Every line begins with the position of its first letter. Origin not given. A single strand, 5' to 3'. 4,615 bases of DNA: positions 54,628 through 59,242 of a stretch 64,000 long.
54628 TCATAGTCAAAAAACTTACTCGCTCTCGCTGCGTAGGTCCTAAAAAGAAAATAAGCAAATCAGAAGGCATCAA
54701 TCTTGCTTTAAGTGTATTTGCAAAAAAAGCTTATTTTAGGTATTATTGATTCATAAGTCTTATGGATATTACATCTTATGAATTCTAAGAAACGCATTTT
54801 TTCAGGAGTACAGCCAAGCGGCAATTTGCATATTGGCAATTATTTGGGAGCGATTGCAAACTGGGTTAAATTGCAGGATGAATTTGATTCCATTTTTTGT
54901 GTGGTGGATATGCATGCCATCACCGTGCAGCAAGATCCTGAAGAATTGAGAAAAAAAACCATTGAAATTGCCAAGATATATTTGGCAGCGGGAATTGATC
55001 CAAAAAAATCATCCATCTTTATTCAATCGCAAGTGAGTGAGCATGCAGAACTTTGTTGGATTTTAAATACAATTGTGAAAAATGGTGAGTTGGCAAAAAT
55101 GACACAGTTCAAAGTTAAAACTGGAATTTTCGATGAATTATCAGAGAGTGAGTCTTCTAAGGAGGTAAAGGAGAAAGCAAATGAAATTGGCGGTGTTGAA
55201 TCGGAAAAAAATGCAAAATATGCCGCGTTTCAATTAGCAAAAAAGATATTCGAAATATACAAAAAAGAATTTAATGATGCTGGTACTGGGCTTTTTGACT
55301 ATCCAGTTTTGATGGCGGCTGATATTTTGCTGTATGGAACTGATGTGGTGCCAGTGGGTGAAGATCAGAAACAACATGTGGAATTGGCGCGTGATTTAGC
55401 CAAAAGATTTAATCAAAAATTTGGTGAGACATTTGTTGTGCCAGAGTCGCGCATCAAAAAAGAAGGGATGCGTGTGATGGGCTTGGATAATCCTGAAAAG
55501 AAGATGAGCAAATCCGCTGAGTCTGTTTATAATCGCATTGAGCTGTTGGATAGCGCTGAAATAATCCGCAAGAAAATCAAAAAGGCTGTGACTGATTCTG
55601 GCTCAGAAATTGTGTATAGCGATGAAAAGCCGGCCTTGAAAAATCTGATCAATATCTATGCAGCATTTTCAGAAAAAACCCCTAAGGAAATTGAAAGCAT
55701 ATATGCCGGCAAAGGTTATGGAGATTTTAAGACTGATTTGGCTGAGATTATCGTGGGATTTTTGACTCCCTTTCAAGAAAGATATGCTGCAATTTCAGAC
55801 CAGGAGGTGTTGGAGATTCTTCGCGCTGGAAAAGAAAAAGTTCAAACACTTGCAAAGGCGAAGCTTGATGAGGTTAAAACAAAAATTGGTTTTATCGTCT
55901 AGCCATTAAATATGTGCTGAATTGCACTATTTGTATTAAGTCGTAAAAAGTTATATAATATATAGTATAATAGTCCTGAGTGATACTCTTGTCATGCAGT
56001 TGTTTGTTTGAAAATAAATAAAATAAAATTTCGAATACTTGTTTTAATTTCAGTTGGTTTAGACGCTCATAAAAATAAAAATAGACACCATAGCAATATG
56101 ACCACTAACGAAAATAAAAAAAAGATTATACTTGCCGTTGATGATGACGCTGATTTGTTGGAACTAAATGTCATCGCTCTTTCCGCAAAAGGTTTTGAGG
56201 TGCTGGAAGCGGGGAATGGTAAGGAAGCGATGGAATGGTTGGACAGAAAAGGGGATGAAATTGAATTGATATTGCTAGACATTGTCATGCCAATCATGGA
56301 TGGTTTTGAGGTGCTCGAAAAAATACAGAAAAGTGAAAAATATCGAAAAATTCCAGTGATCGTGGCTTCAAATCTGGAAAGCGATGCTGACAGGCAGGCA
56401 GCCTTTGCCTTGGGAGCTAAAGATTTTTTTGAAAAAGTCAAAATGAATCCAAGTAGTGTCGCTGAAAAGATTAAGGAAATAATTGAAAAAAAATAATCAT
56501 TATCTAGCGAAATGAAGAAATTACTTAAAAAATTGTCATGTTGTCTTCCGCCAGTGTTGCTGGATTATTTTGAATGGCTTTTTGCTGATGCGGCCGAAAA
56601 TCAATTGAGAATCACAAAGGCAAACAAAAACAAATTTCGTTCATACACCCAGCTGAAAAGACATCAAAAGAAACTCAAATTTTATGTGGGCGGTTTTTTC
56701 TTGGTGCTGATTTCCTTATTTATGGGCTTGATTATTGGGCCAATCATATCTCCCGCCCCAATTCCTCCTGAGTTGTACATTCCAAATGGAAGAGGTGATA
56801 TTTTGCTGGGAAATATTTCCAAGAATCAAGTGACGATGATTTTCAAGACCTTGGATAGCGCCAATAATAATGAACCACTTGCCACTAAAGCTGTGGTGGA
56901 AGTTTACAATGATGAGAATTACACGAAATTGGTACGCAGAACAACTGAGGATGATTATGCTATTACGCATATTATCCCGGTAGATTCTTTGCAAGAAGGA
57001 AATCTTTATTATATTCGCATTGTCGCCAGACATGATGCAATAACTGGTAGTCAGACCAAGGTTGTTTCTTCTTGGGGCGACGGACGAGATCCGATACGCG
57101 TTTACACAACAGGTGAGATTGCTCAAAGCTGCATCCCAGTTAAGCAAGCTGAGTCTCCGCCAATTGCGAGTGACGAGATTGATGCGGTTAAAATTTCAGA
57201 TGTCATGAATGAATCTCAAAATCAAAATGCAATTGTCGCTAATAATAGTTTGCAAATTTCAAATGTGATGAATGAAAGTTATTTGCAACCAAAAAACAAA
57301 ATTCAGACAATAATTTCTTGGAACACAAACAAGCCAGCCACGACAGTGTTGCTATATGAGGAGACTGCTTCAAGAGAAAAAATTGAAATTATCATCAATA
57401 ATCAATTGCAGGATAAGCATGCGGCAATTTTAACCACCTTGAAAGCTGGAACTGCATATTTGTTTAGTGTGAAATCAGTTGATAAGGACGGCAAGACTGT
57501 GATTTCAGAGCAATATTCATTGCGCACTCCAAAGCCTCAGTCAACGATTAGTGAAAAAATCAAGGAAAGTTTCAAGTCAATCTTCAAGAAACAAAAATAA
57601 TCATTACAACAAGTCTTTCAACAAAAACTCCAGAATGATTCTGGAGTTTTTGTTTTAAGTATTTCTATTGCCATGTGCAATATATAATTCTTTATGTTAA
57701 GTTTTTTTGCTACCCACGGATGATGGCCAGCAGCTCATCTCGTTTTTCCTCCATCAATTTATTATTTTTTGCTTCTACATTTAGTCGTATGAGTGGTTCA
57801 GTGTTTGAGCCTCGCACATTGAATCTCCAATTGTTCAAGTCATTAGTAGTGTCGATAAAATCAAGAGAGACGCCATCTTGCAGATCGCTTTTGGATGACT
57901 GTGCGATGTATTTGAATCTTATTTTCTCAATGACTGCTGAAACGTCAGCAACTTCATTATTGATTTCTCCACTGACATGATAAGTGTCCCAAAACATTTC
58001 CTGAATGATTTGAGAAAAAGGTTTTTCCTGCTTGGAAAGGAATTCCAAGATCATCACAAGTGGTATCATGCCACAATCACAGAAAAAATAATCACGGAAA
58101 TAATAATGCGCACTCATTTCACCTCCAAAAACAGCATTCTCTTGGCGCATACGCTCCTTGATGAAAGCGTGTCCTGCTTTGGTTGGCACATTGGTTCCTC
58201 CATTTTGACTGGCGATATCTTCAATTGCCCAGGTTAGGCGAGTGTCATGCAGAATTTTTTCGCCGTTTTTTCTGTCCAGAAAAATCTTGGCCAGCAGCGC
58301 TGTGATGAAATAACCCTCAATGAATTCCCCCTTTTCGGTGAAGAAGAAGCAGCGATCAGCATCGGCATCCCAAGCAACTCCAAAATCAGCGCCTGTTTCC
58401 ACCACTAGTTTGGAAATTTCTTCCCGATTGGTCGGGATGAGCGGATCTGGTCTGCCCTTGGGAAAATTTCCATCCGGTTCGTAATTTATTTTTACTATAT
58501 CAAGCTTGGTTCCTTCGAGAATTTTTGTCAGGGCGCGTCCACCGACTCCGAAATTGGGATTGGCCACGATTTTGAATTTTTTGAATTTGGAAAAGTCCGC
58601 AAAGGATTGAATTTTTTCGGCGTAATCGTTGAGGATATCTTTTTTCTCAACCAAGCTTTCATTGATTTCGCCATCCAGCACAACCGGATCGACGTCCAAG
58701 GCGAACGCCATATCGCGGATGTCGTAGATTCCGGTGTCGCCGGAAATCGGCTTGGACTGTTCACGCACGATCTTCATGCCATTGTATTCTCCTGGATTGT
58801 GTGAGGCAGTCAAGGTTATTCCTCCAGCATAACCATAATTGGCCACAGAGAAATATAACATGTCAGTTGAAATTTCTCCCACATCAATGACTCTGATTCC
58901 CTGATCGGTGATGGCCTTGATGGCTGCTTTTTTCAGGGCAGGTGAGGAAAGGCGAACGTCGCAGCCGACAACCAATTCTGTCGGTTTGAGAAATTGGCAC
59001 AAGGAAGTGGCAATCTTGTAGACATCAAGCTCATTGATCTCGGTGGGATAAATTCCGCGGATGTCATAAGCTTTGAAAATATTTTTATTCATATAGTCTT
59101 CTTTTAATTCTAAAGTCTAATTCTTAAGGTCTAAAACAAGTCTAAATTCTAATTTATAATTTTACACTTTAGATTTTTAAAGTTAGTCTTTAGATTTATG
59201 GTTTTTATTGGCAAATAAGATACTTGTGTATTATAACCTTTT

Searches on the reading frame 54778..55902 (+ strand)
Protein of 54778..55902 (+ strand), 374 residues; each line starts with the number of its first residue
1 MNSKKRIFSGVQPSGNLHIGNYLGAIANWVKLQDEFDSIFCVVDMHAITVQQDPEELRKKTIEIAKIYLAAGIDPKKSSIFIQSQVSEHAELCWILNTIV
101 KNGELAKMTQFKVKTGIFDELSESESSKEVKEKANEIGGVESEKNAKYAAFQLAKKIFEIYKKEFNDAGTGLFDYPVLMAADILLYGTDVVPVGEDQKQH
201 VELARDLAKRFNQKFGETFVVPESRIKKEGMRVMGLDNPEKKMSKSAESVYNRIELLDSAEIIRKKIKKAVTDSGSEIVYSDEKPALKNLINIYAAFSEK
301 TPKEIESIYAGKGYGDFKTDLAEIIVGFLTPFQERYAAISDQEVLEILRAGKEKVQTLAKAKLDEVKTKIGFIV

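Call 23: search_protein_families(library=ncbifam, proteins=[window:54778-55902:+])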
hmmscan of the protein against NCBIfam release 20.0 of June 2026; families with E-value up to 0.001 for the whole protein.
window:54778-55902:+ (374 aa): 10 families
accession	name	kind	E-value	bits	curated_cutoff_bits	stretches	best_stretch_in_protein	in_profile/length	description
TIGR00233.1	trpS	equivalog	1.5e-104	349.9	176.75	1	4-372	2-328/328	tryptophan--tRNA ligase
NF009207.0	PRK12556.1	equivalog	9.7e-69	231.7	479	2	170-372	132-331/332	tryptophan--tRNA ligase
NF008923.0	PRK12284.1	equivalog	6.3e-65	219.7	597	2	167-371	128-330/431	tryptophan--tRNA ligase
NF008922.0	PRK12283.1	equivalog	3.4e-59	200.7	572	3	3-114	2-114/400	tryptophan--tRNA ligase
NF008925.0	PRK12285.1-2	equivalog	3.7e-20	72.2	451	2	176-338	183-352/365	tryptophan--tRNA ligase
NF006330.0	PRK08560.1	equivalog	2.9e-16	59.4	220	2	169-271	153-249/342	tyrosine--tRNA ligase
NF008927.0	PRK12285.1-4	equivalog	3.3e-16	59.3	478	2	165-342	182-365/385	tryptophan--tRNA ligase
NF008926.0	PRK12285.1-3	equivalog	2.4e-12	46.5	320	2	190-256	207-267/429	tryptophan--tRNA ligase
NF008928.0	PRK12285.1-5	equivalog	1.9e-08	33.3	891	0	189-212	230-253/530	tryptophan--tRNA ligase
NF047990.1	Co_MTase_MtgA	equivalog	5.2e-06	26.2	550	1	99-188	179-266/306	[methyl-Co(III) glycine betaine-specific corrinoid protein]--tetrahydrofolate methyltransferase MtgA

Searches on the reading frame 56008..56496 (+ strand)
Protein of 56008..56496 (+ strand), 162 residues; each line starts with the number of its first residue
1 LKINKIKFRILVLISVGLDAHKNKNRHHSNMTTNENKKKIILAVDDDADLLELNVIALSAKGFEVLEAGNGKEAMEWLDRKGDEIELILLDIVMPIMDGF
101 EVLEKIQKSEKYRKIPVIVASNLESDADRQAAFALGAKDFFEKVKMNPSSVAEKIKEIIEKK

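Call 84: search_protein_families(library=pfam, proteins=[window:56008-56496:+], max_evalue=0.01)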
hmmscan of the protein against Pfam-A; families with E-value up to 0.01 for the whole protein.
window:56008-56496:+ (162 aa): 2 families
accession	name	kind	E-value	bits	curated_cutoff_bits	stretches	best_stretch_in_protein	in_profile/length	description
PF00072.30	Response_reg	-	3.5e-21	75.9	30.2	1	41-144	1-100/111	Response regulator receiver domain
PF23528.1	Microp_apicomplexa_15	-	0.0022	18.6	27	1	104-149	18-63/69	Apicomplexa microprotein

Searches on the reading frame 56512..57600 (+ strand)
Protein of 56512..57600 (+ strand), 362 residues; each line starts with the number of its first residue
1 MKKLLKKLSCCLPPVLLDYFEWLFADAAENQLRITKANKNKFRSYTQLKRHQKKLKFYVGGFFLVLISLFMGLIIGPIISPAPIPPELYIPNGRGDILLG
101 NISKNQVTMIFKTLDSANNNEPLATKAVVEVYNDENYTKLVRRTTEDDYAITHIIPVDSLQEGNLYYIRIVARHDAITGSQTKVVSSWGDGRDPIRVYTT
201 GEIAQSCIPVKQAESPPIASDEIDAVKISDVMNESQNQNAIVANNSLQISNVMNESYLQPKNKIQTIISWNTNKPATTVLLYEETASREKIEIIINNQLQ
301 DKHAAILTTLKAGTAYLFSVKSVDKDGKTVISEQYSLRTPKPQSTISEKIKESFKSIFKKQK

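Call 84: search_protein_families(library=pfam, proteins=[window:56512-57600:+], max_evalue=0.01)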
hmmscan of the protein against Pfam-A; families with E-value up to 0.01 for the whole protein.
window:56512-57600:+ (362 aa): 2 families
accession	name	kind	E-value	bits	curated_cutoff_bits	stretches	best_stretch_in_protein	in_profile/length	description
PF16656.11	Pur_ac_phosph_N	-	3.6e-07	31.1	30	1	265-339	14-93/93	Purple acid Phosphatase, N-terminal domain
PF00041.27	fn3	-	3.2e-05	24.5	25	0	282-334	32-80/84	Fibronectin type III domain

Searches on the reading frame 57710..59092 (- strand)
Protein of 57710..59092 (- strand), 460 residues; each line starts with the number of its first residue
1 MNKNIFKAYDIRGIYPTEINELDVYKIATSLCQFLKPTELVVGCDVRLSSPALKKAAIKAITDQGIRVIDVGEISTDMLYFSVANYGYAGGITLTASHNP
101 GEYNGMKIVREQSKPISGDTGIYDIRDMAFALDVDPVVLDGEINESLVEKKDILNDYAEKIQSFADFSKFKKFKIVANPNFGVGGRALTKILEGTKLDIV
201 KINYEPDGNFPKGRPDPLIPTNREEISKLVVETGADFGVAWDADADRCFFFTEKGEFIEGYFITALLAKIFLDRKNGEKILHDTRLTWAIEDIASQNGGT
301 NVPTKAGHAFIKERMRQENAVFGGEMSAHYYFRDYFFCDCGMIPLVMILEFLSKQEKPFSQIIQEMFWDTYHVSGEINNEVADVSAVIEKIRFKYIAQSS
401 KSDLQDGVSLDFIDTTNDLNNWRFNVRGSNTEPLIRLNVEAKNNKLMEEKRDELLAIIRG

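Call 23: search_protein_families(library=ncbifam, proteins=[window:57710-59092:-])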
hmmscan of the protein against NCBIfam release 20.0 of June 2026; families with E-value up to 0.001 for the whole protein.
window:57710-59092:- (460 aa): 7 families
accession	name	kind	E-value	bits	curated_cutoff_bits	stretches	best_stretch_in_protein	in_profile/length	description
NF011943.0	PRK15414.1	subfamily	2.8e-129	432.1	801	1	4-458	5-454/456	phosphomannomutase CpsG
NF007088.0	PRK09542.1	equivalog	4.4e-119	398.4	618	1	3-460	9-455/456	phosphomannomutase/phosphoglucomutase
TIGR03990.1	Arch_GlmM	equivalog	5.7e-94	315.5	439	1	4-456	2-442/444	phosphoglucosamine mutase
NF046027.1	PhglucPhmanMutPgmG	equivalog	1.3e-66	225.2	600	1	3-449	7-441/460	phosphoglucomutase/phosphomannomutase PgmG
TIGR01455.1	glmM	equivalog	4.7e-42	144.2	447.55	1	39-458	40-440/442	phosphoglucosamine mutase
NF005737.0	PRK07564.1-1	equivalog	2.5e-13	49.5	378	1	35-371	48-407/543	alpha-D-glucose phosphate-specific phosphoglucomutase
TIGR01132.1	pgm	equivalog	0.00053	18.5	778.05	1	57-274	106-338/546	phosphoglucomutase (alpha-D-glucose-1,6-bisphosphate-dependent)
